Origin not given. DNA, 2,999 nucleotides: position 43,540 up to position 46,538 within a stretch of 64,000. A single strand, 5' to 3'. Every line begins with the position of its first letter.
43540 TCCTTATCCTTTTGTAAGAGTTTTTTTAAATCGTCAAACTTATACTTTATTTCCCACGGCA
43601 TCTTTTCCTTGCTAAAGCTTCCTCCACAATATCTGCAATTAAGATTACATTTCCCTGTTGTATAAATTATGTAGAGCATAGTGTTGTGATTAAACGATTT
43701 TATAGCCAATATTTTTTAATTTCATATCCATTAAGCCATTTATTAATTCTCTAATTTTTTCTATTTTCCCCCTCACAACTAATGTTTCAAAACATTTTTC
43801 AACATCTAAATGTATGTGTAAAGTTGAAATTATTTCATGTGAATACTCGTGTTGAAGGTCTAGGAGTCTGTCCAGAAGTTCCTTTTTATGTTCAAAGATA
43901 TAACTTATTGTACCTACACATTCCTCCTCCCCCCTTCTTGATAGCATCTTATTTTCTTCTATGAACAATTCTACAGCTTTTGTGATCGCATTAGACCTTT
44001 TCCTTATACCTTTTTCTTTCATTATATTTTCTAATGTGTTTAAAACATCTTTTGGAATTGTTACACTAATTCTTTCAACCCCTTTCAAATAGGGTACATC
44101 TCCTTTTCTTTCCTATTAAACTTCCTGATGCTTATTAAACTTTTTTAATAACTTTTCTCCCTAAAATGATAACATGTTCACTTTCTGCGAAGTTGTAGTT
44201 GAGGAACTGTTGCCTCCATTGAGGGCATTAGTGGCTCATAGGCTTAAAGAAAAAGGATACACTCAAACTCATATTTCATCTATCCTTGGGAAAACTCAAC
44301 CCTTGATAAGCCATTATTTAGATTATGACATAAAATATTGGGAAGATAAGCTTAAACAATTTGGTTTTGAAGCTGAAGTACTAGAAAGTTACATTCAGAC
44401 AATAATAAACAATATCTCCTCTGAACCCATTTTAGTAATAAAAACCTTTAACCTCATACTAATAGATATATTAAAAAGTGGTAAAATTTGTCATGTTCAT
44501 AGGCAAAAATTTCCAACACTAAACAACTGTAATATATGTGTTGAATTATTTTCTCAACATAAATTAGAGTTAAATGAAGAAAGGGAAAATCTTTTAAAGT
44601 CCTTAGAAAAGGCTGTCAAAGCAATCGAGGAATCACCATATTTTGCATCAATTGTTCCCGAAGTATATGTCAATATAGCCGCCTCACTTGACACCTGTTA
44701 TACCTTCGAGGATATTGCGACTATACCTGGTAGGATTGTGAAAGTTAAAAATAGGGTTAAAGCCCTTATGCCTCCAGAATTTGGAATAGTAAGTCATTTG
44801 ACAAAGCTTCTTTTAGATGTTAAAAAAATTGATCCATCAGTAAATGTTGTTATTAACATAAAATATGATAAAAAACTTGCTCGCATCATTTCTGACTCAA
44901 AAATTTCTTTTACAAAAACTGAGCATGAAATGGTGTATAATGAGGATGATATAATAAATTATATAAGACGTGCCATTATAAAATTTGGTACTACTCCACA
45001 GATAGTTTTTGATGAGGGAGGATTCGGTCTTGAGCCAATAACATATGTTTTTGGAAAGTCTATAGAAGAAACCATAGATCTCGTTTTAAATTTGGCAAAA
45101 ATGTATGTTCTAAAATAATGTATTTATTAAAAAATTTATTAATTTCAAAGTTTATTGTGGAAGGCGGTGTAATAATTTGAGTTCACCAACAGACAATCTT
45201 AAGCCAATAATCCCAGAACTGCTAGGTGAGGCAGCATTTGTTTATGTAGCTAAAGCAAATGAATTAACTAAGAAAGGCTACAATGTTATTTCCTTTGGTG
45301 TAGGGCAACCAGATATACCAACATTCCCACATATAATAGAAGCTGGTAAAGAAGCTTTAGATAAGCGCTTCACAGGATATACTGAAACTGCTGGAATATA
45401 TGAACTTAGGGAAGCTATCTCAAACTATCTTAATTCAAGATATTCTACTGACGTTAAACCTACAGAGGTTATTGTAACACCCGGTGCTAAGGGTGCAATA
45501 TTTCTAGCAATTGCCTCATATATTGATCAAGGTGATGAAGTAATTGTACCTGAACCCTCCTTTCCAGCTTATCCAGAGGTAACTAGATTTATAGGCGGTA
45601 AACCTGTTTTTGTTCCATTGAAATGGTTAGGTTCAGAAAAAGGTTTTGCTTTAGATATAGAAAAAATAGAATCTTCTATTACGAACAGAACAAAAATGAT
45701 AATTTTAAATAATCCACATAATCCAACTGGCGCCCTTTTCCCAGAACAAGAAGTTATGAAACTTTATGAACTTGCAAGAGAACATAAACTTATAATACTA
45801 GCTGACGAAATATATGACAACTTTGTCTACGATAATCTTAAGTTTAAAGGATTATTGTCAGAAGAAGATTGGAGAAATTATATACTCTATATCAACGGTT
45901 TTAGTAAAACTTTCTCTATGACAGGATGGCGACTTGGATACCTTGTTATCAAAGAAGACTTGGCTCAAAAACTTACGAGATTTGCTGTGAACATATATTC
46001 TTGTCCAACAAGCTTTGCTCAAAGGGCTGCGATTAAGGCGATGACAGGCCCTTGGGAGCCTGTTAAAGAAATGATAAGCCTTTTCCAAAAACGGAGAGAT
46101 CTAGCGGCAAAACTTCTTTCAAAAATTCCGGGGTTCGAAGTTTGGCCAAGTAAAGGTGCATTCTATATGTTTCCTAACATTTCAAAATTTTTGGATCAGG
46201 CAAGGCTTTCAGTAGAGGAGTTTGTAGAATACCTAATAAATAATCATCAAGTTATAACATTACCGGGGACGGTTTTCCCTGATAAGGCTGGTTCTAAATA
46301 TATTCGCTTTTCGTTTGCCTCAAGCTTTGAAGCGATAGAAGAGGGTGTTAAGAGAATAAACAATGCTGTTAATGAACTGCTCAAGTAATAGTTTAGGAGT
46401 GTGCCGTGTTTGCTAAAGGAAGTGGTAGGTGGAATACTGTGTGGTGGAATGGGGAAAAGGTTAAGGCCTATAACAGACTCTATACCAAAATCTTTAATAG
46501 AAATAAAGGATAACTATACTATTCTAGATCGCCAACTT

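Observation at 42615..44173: NikR-family regulator translationally coupled to a radical SAM/SPASM enzyme, with a direct-repeat operator candidate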

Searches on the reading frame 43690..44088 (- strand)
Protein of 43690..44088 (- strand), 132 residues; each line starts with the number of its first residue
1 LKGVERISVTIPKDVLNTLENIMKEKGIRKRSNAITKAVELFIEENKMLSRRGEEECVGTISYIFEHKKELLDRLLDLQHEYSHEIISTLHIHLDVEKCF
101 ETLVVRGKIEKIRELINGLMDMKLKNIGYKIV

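Call 4: search_protein_families(library=pfam, proteins=[window:43690-44088:-], max_evalue=0.01)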
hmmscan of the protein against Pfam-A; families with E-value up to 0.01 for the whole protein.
window:43690-44088:- (132 aa): 1 family
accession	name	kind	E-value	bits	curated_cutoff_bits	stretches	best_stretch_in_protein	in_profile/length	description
PF08753.17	NikR_C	-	3.5e-22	78.8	22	1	58-123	1-67/77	NikR C terminal nickel binding domain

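Call 5: search_protein_families(library=ncbifam, proteins=[window:43690-44088:-], max_evalue=0.01)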
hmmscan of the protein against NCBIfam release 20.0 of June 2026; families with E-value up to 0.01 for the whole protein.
window:43690-44088:- (132 aa): 7 families
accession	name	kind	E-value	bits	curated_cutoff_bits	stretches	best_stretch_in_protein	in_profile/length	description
NF002169.0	PRK01002.1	subfamily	5.5e-30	104.2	111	1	3-123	3-123/141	nickel responsive regulator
NF003381.0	PRK04460.1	equivalog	3.7e-28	98.3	105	1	1-123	1-122/139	nickel-responsive transcriptional regulator NikR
NF002815.0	PRK02967.1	equivalog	6.1e-25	87.9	83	1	5-120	2-117/139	nickel-responsive transcriptional regulator NikR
TIGR02793.1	nikR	equivalog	1.5e-21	77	175.45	1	5-120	1-115/129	nickel-responsive transcriptional regulator NikR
NF001884.0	PRK00630.1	subfamily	5.8e-20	71.9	119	1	4-123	10-134/148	nickel responsive regulator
NF058555.1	TransRegCdrSHalo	equivalog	0.0031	17.5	100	1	5-50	2-47/61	transcriptional regulator CdrS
NF011171.0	PRK14573.1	equivalog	0.0069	14.3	1015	1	30-118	638-731/809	bifunctional UDP-N-acetylmuramate--L-alanine ligase/D-alanine--D-alanine ligase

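Call 19: search_solved_structures(query=window:43690-44088:-, max_evalue=0.001, show_alignments=2)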
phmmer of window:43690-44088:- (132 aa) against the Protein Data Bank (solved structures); distinct sequences matched with E-value up to 0.001: 12.
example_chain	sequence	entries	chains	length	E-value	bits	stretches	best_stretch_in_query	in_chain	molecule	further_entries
2bj1_A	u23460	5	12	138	3.6e-21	79.2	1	6-123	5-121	NICKEL RESPONSIVE REGULATOR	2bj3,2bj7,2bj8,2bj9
2wvd_A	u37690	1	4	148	1e-14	58.3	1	4-124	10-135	PUTATIVE NICKEL-RESPONSIVE REGULATOR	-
2ca9_A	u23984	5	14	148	5.1e-14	56.1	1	4-124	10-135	PUTATIVE NICKEL-RESPONSIVE REGULATOR | nickel-responsive regulator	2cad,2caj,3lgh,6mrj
1q5v_A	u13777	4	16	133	5.3e-14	56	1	5-117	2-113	Nickel responsive regulator | Nickel-responsive regulator | Nickel-responsive regulatory protein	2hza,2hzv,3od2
3pht_A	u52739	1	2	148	1.1e-13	55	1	4-124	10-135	Putative nickel-responsive regulator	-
2wve_A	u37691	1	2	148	6.6e-13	52.5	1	4-124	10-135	PUTATIVE NICKEL-RESPONSIVE REGULATOR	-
2wvc_A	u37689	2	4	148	1.2e-12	51.6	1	4-124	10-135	PUTATIVE NICKEL-RESPONSIVE REGULATOR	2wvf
2wvb_A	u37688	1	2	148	7.4e-10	42.6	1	4-124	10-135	PUTATIVE NICKEL-RESPONSIVE REGULATOR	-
2y3y_A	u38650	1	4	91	2.6e-09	40.9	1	55-124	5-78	PUTATIVE NICKEL-RESPONSIVE REGULATOR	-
3qsi_B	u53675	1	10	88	4.4e-09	40.1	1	58-124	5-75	NikR nickel-responsive regulator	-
3bkf_A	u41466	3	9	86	9.5e-08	35.8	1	59-117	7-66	Nickel-responsive regulator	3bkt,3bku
1q5y_A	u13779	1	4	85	1.1e-07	35.7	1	59-117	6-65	Nickel responsive regulator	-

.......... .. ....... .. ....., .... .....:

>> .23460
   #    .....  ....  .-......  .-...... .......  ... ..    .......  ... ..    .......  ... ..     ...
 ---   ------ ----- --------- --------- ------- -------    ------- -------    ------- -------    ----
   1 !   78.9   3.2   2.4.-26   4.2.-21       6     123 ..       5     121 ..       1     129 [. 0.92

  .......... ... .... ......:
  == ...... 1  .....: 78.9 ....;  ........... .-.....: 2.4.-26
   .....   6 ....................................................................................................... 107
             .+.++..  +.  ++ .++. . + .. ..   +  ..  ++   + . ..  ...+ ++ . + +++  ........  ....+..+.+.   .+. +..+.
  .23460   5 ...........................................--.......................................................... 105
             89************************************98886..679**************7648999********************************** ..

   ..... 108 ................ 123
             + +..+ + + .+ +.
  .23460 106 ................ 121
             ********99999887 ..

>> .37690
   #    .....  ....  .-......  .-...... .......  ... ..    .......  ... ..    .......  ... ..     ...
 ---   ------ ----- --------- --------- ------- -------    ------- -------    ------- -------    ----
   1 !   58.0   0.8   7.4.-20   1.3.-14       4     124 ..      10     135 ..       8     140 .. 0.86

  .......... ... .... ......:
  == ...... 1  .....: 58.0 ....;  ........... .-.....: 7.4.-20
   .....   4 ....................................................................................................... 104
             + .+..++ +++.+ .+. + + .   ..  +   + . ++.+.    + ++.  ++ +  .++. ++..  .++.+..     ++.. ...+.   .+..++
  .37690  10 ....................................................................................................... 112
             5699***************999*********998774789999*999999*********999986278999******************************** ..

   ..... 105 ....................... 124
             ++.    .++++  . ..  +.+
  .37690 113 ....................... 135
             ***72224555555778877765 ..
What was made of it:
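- On NikR: Residues 6-50 align to the RHH domain of P. horikoshii NikR (call 19).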

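Call 36: find_homologous_proteins(query=window:43690-44088:-, max_evalue=1e-10)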
Query window:43690-44088:- (132 aa): 13 proteins with E <= 1e-10 among 19 candidates.
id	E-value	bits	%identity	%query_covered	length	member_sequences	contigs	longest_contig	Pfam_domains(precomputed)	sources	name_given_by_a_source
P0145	1.1e-70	254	92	100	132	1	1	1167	PF08753.18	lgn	-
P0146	1.2e-70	253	90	100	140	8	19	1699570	PF08753.18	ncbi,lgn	ncbi:MAG: nickel-responsive transcriptional regulator NikR [Nitrososphaeria archaeon]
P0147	3.5e-66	239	91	100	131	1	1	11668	PF08753.18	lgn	-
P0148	6.7e-65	235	89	98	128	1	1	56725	PF08753.18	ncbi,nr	ncbi:MAG: nickel-responsive transcriptional regulator NikR [Nitrososphaeria archaeon]|nr:nickel-resp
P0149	1.3e-58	215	74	100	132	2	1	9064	PF08753.18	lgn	-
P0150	1.8e-58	214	88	90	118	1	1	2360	PF08753.18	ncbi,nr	ncbi:MAG: nickel-responsive transcriptional regulator NikR, partial [bacterium]|nr:nickel-responsive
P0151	1.3e-53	199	85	83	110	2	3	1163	PF08753.18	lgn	-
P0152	1.4e-53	198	70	100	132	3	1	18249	PF08753.18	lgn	-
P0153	2.5e-53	198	70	100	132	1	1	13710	PF08753.18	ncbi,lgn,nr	ncbi:MAG: nickel-responsive transcriptional regulator NikR [Nitrososphaeria archaeon]|nr:nickel-resp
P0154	1.1e-19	89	42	94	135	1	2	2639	PF08753.18,PF01402.28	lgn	-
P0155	9.0e-13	67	30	93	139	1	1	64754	PF08753.18,PF01402.28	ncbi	-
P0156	1.2e-11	63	34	89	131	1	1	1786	PF08753.18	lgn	-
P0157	3.1e-11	62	32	95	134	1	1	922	PF08753.18,PF01402.28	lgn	-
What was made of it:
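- On NikR: Pfam RHH_1 itself did not reach E<=0.01 for this protein (call 4), but it is recorded for the relatives P0154, P0155 and P0157 (call 36). PGAP names the close relatives NikR (call 36).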

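Call 64: find_related_loci(query=A3, collection=metagenome_contigs, flank=4000)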
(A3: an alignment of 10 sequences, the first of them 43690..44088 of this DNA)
Query A3 (132 aa) in metagenome_contigs; peptide patterns used: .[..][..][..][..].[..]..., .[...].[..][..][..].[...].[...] (x = any residue, [..] = any of these).
600 stretches matched a pattern (row limit reached: there are more); 590 encode a relative of the query (tblastn E <= 1e-3); the best 80 are kept; 80 distinct loci.
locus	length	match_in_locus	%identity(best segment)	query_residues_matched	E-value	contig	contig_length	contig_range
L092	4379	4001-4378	60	6-130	4e-46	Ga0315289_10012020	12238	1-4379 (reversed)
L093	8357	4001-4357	42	4-123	1e-27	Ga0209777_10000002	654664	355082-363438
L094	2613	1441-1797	39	4-123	4e-25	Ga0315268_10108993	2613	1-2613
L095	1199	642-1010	40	1-123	5e-25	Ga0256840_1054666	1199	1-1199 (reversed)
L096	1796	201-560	40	3-123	3e-24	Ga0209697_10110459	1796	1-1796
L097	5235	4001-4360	39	3-123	7e-24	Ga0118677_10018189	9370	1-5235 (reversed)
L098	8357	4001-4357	37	4-123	2e-21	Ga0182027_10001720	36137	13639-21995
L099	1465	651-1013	37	2-123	1e-23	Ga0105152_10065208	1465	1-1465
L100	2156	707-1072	38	1-123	2e-23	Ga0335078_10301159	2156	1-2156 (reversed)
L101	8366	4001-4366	40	1-123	2e-23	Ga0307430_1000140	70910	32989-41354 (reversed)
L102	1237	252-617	38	1-123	2e-23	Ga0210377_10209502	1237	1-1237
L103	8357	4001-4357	38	4-123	4e-23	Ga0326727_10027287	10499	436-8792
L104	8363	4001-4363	39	6-128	6e-23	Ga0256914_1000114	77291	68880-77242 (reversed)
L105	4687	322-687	37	1-123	1e-22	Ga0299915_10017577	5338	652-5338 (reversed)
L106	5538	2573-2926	36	3-122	1e-22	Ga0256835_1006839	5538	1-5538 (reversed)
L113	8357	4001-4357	40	4-123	3e-22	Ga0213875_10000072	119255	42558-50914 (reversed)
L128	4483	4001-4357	35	4-123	1e-21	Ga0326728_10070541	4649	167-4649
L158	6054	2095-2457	36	1-123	1e-20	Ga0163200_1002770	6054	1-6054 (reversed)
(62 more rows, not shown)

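Call 67: search_protein_families(library=pfam, proteins=[L128:3003-3989:+, L113:5715-6563:+, L158:136-957:-], max_evalue=0.001)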
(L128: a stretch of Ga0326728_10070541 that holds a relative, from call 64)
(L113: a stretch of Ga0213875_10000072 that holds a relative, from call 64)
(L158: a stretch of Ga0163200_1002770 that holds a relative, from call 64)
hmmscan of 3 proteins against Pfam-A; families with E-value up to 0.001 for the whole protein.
L128:3003-3989:+ (328 aa): 2 families
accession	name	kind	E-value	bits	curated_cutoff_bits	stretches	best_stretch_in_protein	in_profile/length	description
PF01891.21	CbiM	-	1.1e-59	202.2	23.1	1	19-222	1-205/205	Cobalt uptake substrate-specific transmembrane region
PF13190.11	PDGLE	-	3.7e-13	49.6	27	1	237-323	2-101/102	PDGLE domain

L113:5715-6563:+ (282 aa): 1 family
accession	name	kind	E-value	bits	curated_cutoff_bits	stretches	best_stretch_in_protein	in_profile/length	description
PF02361.21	CbiQ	-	2.1e-33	116.3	25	1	44-249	5-210/216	Cobalt transport protein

L158:136-957:- (273 aa): 2 families
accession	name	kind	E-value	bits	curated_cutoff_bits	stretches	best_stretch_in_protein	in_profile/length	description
PF00005.33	ABC_tran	-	1.8e-29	103.5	25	1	29-191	1-137/137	ABC transporter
PF12399.14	BCA_ABC_TP_C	-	1.4e-11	44.2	25.5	1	243-267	2-26/27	Branched-chain amino acid ATP-binding cassette transporter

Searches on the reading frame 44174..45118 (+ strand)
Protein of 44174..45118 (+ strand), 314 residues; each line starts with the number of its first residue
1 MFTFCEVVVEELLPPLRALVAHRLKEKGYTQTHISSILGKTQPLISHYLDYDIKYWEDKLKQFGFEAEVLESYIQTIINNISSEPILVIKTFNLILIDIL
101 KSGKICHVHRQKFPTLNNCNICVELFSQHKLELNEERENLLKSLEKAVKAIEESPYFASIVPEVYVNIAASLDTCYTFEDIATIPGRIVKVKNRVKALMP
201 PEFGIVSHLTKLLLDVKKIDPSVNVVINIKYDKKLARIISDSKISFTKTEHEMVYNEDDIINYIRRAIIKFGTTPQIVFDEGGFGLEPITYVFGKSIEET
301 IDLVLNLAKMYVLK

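Call 4: search_protein_families(library=pfam, proteins=[window:44174-45118:+], max_evalue=0.01)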
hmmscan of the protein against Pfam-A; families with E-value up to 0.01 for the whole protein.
window:44174-45118:+ (314 aa): 1 family
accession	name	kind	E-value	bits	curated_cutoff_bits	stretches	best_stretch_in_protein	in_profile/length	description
PF10120.14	ThiN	-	4.6e-42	143.9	25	1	143-305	1-164/165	Thiamine-phosphate synthase ThiN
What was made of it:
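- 44174..45118 (+): Divergent neighbour: a 314-aa protein with an N-terminal HTH-like region and a C-terminal ThiN domain (ThiR-like architecture). It heads a block of aminotransferase, NTP-transferase/cupin, DUF4013, DUF4443 regulator and CDF transporter genes that is syntenic across the clade. Pfam ThiN 143.9 bits (call 4).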

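Call 5: search_protein_families(library=ncbifam, proteins=[window:44174-45118:+], max_evalue=0.01)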
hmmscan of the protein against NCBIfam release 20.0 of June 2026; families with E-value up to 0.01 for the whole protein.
window:44174-45118:+ (314 aa): 2 families
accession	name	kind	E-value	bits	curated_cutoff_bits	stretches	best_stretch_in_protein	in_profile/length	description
NF006346.0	PRK08573.1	equivalog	1.8e-28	99.5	528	1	131-308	263-449/450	bifunctional hydroxymethylpyrimidine kinase/phosphomethylpyrimidine kinase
NF004918.0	PRK06274.1-4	equivalog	0.0044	16.8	278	1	224-268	78-123/202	indolepyruvate oxidoreductase subunit beta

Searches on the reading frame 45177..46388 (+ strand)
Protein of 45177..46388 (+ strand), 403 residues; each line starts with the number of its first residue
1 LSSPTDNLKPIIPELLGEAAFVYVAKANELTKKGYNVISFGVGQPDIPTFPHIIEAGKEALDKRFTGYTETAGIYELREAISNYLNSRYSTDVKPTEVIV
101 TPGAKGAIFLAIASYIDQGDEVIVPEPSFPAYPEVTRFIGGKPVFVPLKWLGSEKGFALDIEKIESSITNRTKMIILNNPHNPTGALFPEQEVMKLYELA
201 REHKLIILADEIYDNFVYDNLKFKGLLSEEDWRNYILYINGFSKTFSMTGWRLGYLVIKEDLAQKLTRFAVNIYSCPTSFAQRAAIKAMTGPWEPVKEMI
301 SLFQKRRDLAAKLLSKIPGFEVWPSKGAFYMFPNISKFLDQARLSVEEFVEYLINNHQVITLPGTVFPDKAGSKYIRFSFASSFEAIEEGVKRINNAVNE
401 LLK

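Call 4: search_protein_families(library=pfam, proteins=[window:45177-46388:+], max_evalue=0.01)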
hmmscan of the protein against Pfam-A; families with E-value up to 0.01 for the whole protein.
window:45177-46388:+ (403 aa): 5 families
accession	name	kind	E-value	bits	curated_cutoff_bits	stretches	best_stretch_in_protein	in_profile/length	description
PF00155.27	Aminotran_1_2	-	3.8e-76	257.1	19.7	1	36-394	2-361/361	Aminotransferase class I and II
PF01041.23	DegT_DnrJ_EryC1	-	7.8e-10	38.9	19.8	1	100-210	44-145/360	DegT/DnrJ/EryC1/StrS aminotransferase family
PF00266.25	Aminotran_5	-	3.7e-07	29.9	21.5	1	73-210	44-175/371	Aminotransferase class-V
PF01053.26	Cys_Met_Meta_PP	-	0.00068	18.7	27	1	98-212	70-175/381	Cys/Met metabolism PLP-dependent enzyme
PF01212.27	Beta_elim_lyase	-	0.0019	18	27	1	154-210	104-168/288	Beta-eliminating lyase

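Call 5: search_protein_families(library=ncbifam, proteins=[window:45177-46388:+], max_evalue=0.01)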
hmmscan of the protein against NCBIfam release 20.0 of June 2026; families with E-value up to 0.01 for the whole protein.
window:45177-46388:+ (403 aa): 85 families (the best 25 are shown)
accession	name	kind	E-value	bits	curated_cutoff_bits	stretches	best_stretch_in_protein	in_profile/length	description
NF041091.1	asp_aminotase_Arch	equivalog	1.9e-95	319.9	550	1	25-397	17-374/376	aspartate aminotransferase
NF041364.1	GntC_guanitoxin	equivalog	7.9e-91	304.6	415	1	39-396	2-355/356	guanitoxin biosynthesis PLP-dependent (S)-gamma-hydroxy-L-arginine cyclodehydratase GntC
NF006229.0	PRK08361.1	equivalog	1.6e-88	297.3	624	1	29-400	27-390/391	aspartate aminotransferase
NF004769.0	PRK06107.1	equivalog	4.6e-87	292.4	617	1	25-401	23-401/402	aspartate transaminase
NF005817.0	PRK07683.1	equivalog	9.8e-86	287.9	575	1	26-400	19-383/387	aminotransferase A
NF005816.0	PRK07682.1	equivalog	3.5e-85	286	620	1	29-400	23-385/390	aminotransferase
NF004975.0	PRK06348.1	equivalog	7.3e-83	278.7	549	1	24-396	18-381/384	pyridoxal phosphate-dependent aminotransferase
NF004770.0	PRK06108.1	subfamily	1e-80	271.5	422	1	35-399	36-393/396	pyridoxal phosphate-dependent aminotransferase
NF005601.0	PRK07337.1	equivalog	3.3e-79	266.8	496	1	24-397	24-391/394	pyridoxal phosphate-dependent aminotransferase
NF006756.0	PRK09276.1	subfamily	7.8e-78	262.1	507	1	25-396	20-384/387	LL-diaminopimelate aminotransferase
NF006514.0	PRK08960.1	equivalog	2.2e-77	260.5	554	1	24-399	21-386/388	pyridoxal phosphate-dependent aminotransferase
TIGR03540.1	DapC_direct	equivalog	1e-76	258.3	593.25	1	26-396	20-382/383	LL-diaminopimelate aminotransferase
NF006230.0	PRK08363.1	equivalog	2.5e-75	253.7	534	1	23-400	18-394/398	alanine aminotransferase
NF005744.0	PRK07568.1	subfamily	1.8e-69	234.5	389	1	26-400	21-392/398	pyridoxal phosphate-dependent aminotransferase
NF005588.0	PRK07309.1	equivalog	1.7e-68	231.3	576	1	36-399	31-387/391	pyridoxal phosphate-dependent aminotransferase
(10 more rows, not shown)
